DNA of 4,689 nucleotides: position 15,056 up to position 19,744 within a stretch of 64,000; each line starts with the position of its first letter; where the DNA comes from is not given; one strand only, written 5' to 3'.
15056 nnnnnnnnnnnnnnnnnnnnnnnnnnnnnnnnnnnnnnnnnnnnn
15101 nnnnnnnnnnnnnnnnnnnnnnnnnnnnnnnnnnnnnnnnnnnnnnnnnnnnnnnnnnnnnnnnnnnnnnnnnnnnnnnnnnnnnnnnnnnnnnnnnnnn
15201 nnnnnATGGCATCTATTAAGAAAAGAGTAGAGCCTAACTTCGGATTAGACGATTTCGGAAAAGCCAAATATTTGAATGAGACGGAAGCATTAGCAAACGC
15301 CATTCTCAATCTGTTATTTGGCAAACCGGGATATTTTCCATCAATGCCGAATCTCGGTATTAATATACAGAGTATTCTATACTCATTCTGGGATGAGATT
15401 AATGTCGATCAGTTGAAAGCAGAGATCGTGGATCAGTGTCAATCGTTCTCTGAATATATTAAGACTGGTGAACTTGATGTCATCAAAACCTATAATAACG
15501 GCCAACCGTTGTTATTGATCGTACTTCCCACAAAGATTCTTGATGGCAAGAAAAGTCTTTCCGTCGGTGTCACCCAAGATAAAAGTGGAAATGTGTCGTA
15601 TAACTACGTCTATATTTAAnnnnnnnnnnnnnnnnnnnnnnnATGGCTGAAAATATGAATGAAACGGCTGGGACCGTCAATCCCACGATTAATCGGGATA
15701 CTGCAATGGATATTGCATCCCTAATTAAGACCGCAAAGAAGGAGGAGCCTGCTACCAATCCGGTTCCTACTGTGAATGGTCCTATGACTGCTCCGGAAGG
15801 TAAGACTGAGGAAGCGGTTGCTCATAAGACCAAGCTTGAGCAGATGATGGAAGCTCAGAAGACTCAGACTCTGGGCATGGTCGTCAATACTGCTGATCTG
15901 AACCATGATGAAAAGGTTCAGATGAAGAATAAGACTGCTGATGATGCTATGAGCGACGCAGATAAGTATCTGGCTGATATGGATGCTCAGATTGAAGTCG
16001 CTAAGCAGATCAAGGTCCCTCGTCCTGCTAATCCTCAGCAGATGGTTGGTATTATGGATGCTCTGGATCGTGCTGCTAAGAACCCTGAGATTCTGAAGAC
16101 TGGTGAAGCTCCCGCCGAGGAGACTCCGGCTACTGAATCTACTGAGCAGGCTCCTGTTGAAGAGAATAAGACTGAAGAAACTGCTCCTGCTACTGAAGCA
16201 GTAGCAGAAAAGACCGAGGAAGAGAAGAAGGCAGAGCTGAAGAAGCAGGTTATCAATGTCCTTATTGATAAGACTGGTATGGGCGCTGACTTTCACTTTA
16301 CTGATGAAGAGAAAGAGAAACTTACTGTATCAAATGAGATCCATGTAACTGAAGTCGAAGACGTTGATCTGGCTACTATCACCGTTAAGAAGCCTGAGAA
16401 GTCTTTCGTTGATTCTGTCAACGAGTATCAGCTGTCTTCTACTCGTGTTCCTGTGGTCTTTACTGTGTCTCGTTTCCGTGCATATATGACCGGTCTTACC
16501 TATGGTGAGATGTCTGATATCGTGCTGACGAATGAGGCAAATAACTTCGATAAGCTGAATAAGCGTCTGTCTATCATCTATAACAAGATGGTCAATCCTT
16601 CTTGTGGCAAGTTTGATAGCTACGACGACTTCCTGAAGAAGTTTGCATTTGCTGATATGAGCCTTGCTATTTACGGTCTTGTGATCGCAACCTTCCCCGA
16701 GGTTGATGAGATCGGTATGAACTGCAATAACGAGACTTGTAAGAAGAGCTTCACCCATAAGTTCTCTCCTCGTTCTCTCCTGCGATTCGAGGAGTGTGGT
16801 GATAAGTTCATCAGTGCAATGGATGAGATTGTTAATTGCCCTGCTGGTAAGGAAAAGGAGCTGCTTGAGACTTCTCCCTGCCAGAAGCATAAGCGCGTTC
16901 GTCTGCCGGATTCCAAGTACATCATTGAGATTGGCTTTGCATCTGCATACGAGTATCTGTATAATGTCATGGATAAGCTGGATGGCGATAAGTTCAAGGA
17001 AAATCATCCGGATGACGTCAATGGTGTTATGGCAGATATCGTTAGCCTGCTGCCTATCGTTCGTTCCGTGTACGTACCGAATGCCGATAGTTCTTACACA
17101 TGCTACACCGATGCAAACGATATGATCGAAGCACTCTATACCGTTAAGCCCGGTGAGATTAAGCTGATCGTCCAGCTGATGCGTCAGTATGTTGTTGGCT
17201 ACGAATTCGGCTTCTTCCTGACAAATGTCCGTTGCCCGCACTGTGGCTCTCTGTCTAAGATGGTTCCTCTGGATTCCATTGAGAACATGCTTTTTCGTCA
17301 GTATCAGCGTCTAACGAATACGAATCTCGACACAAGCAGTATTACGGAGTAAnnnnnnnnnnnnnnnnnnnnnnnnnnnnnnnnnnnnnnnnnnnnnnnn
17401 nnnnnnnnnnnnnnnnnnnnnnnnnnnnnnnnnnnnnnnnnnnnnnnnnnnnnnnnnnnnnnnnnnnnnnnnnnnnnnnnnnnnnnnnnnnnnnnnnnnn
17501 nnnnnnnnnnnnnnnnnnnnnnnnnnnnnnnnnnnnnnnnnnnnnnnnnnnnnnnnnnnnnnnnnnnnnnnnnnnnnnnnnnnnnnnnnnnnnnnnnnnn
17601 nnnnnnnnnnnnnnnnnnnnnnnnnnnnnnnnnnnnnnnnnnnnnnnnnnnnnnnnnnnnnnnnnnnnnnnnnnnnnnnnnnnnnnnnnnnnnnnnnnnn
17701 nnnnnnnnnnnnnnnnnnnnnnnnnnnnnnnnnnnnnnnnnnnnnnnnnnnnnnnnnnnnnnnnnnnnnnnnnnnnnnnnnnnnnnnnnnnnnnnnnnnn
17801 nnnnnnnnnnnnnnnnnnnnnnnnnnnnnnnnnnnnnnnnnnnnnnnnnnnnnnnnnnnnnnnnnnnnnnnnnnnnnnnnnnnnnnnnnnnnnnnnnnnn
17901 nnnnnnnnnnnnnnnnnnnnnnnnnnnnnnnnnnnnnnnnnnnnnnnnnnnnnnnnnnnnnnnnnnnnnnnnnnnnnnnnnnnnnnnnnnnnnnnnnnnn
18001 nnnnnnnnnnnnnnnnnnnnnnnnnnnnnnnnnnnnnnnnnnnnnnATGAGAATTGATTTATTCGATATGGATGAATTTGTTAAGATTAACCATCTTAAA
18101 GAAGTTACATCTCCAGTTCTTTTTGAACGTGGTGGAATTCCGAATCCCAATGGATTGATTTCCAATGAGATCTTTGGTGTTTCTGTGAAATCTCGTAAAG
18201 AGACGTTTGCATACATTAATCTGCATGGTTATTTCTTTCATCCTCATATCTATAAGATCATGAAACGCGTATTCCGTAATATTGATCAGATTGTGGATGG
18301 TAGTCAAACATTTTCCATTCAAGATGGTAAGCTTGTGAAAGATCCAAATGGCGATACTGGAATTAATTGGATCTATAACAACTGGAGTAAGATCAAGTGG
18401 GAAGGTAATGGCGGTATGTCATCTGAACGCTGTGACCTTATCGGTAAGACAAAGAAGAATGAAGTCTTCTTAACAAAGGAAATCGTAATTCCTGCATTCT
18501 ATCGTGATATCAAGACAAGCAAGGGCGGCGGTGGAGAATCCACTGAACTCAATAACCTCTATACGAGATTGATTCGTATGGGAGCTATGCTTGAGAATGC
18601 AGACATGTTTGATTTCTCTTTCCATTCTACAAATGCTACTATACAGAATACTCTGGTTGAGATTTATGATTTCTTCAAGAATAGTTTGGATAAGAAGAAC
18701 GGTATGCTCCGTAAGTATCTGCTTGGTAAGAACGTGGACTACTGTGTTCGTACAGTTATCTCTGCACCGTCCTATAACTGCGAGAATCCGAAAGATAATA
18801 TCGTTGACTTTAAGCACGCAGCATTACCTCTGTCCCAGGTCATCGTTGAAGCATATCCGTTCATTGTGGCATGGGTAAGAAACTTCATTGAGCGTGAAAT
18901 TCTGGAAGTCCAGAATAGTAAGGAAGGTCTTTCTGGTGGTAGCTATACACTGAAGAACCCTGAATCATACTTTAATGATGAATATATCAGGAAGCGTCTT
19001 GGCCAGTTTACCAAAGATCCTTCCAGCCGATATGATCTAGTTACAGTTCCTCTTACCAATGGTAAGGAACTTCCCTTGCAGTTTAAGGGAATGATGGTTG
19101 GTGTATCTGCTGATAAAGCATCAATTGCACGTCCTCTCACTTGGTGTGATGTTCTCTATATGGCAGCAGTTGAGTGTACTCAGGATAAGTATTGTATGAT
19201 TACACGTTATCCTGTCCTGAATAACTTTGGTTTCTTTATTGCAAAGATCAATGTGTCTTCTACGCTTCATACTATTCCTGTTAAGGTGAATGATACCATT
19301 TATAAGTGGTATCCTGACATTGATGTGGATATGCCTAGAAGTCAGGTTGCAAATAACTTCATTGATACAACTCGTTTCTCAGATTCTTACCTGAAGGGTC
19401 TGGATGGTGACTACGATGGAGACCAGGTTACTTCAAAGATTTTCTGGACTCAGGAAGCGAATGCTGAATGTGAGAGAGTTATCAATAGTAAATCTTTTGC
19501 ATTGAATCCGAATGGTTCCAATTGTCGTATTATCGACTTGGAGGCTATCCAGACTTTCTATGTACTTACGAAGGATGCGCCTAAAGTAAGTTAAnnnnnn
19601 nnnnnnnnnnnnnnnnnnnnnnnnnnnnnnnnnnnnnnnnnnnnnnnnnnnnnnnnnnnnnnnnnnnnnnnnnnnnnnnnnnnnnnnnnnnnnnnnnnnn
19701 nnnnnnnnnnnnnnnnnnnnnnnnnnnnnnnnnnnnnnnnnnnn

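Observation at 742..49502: AACA-N6-TA motif (class B) upstream of structural-type genes matches the AR9 late-promoter consensus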

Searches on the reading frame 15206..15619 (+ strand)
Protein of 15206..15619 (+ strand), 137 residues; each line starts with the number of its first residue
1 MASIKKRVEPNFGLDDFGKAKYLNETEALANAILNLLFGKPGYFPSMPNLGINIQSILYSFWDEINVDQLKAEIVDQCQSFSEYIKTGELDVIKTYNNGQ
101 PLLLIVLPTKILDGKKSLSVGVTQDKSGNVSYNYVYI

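Call 72: search_protein_families(library=pfam, proteins=[window:15206-15619:+], max_evalue=0.01)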
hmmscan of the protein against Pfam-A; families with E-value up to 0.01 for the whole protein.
window:15206-15619:+ (137 aa): 0 families

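Call 73: search_protein_families(library=phrogs, proteins=[window:15206-15619:+], max_evalue=0.001)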
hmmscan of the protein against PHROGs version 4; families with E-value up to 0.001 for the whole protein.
window:15206-15619:+ (137 aa): 1 family
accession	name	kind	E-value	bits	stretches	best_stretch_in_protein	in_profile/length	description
phrog_261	-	tail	5.1e-06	27.4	1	25-98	43-116/312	baseplate wedge subunit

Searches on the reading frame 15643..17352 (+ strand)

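Call 7: search_protein_families(library=pfam, proteins=[window:15643-17352:+], max_evalue=0.01)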
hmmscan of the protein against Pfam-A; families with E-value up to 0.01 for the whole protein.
window:15643-17352:+ (569 aa): 0 families

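Call 8: search_protein_families(library=phrogs, proteins=[window:15643-17352:+], max_evalue=0.001)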
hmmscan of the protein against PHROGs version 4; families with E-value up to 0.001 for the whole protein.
window:15643-17352:+ (569 aa): 1 family
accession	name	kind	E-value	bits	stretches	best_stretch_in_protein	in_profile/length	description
phrog_18873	-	unknown function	1.2e-25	91.3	1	178-553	29-395/400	-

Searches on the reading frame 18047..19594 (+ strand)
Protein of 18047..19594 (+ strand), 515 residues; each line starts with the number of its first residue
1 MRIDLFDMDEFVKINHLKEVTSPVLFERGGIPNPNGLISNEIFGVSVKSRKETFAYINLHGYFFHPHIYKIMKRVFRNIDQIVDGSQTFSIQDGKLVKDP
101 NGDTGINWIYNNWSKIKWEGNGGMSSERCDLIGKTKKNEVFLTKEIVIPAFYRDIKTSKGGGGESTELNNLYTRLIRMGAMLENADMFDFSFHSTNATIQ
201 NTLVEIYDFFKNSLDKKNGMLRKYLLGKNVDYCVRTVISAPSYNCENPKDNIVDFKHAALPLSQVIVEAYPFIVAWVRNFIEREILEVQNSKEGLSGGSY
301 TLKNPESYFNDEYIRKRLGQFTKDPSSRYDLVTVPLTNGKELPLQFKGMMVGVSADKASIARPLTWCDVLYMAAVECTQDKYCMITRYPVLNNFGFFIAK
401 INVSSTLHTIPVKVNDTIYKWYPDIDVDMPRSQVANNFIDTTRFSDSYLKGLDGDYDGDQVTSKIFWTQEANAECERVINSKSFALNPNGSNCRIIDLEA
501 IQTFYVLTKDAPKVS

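Call 7: search_protein_families(library=pfam, proteins=[window:18047-19594:+], max_evalue=0.01)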
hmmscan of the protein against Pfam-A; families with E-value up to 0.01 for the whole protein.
window:18047-19594:+ (515 aa): 1 family
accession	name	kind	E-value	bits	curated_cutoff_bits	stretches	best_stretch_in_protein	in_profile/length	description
PF00623.25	RNA_pol_Rpb1_2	-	0.0028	18.3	25.3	0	434-479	121-164/166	RNA polymerase Rpb1, domain 2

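Call 8: search_protein_families(library=phrogs, proteins=[window:18047-19594:+], max_evalue=0.001)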
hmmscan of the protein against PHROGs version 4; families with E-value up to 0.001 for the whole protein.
window:18047-19594:+ (515 aa): 2 families
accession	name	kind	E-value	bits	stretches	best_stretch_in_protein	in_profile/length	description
phrog_2986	-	DNA, RNA and nucleotide metabolism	6.9e-82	276.3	1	1-504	8-533/539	RNA polymerase beta subunit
phrog_2987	-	DNA, RNA and nucleotide metabolism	1e-05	25.4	0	208-242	271-305/478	RNA polymerase beta subunit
